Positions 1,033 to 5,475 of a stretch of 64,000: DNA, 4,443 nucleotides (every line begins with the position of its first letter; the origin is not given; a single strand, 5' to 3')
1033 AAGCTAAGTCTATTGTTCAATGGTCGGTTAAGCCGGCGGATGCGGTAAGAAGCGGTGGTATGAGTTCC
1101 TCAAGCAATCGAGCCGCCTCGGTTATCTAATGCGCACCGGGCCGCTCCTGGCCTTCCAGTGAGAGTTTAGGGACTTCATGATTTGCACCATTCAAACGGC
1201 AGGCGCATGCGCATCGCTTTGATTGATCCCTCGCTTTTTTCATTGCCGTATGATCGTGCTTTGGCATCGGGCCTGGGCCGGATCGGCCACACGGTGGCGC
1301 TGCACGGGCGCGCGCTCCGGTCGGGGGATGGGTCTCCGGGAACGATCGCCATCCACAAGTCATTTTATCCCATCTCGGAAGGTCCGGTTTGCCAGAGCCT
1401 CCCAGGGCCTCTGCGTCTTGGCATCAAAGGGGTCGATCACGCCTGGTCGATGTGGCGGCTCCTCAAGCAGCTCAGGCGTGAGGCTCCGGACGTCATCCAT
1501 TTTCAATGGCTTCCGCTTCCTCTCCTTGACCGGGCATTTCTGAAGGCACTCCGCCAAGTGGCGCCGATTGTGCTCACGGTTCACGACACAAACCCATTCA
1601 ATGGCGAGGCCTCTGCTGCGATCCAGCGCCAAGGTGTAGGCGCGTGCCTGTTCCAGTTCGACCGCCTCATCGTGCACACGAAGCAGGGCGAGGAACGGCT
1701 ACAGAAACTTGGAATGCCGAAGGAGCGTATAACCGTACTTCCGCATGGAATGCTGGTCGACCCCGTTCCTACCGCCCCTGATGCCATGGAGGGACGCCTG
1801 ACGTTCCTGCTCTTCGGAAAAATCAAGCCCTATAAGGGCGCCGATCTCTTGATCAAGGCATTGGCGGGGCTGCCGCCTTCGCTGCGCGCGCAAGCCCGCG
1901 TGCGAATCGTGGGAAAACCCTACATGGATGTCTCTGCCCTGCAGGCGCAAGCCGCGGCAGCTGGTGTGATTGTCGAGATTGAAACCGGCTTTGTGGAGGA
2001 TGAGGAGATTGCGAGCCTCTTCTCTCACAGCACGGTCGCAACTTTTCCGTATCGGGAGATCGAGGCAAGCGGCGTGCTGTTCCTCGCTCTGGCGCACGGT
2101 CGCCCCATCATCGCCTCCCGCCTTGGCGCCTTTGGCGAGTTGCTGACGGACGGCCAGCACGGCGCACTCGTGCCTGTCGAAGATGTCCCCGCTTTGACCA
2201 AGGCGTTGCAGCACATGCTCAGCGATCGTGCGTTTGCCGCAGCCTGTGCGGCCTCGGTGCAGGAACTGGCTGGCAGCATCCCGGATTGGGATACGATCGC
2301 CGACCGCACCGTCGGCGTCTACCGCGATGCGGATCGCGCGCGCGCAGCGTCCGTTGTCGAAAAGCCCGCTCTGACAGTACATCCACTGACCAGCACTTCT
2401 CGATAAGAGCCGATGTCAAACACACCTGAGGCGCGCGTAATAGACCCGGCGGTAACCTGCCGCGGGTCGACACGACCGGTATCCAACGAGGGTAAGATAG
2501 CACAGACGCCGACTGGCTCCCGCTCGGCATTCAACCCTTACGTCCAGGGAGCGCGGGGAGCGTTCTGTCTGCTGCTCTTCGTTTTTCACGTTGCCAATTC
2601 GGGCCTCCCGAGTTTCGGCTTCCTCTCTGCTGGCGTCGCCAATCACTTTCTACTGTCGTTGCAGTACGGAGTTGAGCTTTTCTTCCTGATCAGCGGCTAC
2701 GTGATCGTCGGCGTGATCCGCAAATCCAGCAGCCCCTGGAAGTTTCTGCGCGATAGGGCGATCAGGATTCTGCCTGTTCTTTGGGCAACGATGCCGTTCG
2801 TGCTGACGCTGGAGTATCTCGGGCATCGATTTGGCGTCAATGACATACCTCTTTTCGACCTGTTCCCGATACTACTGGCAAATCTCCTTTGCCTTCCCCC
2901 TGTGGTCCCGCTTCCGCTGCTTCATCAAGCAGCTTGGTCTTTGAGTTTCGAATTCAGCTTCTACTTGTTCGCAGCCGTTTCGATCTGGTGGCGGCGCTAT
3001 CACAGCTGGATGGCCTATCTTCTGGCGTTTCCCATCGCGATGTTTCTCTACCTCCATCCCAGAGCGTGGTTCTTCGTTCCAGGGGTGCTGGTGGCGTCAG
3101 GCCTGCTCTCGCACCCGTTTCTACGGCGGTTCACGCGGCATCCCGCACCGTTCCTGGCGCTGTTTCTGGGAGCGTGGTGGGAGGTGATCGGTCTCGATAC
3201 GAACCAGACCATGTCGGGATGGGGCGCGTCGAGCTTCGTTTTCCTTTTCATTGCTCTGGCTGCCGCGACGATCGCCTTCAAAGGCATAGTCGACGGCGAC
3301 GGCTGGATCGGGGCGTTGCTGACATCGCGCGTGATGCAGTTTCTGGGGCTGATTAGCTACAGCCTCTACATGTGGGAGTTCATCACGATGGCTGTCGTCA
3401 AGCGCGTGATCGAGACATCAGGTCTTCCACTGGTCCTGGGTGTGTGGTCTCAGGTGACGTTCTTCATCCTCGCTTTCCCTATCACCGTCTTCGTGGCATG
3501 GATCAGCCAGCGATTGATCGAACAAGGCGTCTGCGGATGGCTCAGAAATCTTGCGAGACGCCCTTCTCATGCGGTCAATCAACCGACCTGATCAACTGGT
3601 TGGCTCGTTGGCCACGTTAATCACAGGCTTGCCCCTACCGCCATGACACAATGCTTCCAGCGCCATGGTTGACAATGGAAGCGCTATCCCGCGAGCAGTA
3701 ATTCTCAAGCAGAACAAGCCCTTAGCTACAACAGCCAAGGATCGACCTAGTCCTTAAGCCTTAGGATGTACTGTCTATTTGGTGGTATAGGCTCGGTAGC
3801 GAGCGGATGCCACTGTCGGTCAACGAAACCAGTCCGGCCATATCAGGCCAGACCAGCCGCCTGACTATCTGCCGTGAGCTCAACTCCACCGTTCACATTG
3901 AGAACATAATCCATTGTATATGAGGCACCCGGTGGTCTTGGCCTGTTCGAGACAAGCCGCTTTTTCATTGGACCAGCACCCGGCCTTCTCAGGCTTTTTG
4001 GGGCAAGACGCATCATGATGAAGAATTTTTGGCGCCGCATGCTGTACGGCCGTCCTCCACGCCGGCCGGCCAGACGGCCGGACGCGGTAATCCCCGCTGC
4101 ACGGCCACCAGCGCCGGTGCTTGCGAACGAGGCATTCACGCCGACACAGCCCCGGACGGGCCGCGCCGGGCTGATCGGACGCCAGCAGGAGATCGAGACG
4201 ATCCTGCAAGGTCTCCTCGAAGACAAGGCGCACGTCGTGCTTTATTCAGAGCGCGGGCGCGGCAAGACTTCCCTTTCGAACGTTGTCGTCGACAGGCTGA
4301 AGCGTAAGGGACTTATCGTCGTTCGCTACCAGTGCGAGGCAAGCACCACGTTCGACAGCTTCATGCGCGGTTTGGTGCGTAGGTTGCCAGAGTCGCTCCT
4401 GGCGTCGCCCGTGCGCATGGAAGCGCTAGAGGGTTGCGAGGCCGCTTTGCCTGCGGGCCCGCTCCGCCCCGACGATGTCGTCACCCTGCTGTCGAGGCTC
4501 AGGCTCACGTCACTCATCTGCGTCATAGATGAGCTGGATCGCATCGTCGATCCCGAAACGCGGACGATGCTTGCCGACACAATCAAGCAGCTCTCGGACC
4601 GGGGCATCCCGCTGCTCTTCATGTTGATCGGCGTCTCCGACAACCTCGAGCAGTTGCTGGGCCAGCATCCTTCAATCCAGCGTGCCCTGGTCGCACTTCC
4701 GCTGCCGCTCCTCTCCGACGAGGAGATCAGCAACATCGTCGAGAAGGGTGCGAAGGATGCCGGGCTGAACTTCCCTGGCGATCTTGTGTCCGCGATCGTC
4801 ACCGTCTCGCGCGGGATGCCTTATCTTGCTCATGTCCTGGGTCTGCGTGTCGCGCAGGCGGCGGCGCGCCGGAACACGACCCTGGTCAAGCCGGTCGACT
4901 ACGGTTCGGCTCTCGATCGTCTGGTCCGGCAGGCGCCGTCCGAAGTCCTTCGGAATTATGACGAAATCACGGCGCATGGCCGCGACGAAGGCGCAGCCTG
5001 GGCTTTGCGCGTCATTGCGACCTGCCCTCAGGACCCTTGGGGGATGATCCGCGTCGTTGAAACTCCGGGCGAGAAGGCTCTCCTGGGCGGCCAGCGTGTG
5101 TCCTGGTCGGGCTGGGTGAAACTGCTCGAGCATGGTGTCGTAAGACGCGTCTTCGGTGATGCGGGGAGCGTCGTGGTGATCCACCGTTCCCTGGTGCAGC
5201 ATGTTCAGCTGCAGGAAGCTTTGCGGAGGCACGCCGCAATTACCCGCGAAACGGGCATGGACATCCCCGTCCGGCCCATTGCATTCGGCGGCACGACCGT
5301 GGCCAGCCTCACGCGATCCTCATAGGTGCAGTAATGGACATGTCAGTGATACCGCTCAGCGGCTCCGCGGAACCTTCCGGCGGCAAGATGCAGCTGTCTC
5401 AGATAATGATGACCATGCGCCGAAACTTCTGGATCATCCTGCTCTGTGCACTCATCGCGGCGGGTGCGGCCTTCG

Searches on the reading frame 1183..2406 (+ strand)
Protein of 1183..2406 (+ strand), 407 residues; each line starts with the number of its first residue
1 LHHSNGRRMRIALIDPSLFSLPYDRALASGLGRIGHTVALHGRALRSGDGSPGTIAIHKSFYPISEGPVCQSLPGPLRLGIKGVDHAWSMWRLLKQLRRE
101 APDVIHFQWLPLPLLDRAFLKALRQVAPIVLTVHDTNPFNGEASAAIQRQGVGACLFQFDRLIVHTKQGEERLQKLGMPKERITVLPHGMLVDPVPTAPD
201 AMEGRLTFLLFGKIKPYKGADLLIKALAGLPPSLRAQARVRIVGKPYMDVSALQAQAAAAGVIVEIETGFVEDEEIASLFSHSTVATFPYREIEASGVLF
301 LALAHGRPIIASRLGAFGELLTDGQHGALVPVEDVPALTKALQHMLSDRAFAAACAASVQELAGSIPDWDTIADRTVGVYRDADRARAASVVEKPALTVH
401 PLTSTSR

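Call 8: search_protein_families(library=pfam, proteins=[window:1183-2406:+], max_evalue=0.001)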
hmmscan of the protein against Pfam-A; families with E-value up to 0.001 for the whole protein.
window:1183-2406:+ (407 aa): 5 families
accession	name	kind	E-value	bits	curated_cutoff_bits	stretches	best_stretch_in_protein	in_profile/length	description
PF13692.12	Glyco_trans_1_4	-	1.1e-20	74.8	27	1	207-348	3-142/142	Glycosyl transferases group 1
PF00534.26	Glycos_transf_1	-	1.6e-18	67.3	26.4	1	203-356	13-166/172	Glycosyl transferases group 1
PF13439.12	Glyco_transf_4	-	2.5e-15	57.4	28.5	1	26-189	10-165/170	Glycosyltransferase Family 4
PF13579.12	Glyco_trans_4_4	-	4e-14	53.7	29.7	1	25-189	8-158/158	Glycosyl transferase 4-like domain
PF20706.3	GT4-conflict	-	4.4e-06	26.4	26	1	183-373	174-382/385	Family 4 Glycosyltransferase in conflict systems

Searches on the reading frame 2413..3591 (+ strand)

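Call 8: search_protein_families(library=pfam, proteins=[window:2413-3591:+], max_evalue=0.001)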
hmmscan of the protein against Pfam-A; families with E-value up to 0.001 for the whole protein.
window:2413-3591:+ (392 aa): 1 family
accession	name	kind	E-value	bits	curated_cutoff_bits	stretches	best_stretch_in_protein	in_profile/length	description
PF01757.29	Acyl_transf_3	-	4.4e-19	69.1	31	1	42-364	2-323/326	Acyltransferase domain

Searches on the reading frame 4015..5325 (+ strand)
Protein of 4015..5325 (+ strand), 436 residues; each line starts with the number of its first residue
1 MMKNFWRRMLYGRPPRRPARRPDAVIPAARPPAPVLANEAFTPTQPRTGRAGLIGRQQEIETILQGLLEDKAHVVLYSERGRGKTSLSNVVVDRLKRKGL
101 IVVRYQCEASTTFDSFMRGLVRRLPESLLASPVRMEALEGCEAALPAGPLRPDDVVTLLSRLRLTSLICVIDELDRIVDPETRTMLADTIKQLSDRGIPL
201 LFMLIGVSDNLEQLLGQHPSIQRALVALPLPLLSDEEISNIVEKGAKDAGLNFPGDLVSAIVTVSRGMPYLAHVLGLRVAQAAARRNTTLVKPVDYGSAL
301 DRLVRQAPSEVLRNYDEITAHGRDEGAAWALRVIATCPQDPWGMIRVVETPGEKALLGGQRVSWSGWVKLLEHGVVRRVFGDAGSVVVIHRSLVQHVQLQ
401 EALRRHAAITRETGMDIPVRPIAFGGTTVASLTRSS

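Call 8: search_protein_families(library=pfam, proteins=[window:4015-5325:+], max_evalue=0.001)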
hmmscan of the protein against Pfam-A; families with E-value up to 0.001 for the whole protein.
window:4015-5325:+ (436 aa): 5 families
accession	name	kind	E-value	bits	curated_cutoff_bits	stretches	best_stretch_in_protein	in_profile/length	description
PF13191.12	AAA_16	-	3.5e-10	41.1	32.6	1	53-202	2-166/167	AAA ATPase domain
PF13401.12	AAA_22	-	5.4e-09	36.9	27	1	70-215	4-130/130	AAA domain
PF20703.3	nSTAND1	-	7.5e-07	29.5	27.1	1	54-276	17-234/379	Novel STAND NTPase 1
PF25201.1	nSTAND6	-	8.6e-06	26.3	27.7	1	53-125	1-72/148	Novel STAND NTPase 6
PF24883.2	NPHP3_N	-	1.2e-05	26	24.8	1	70-194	21-150/164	Nephrocystin 3, N-terminal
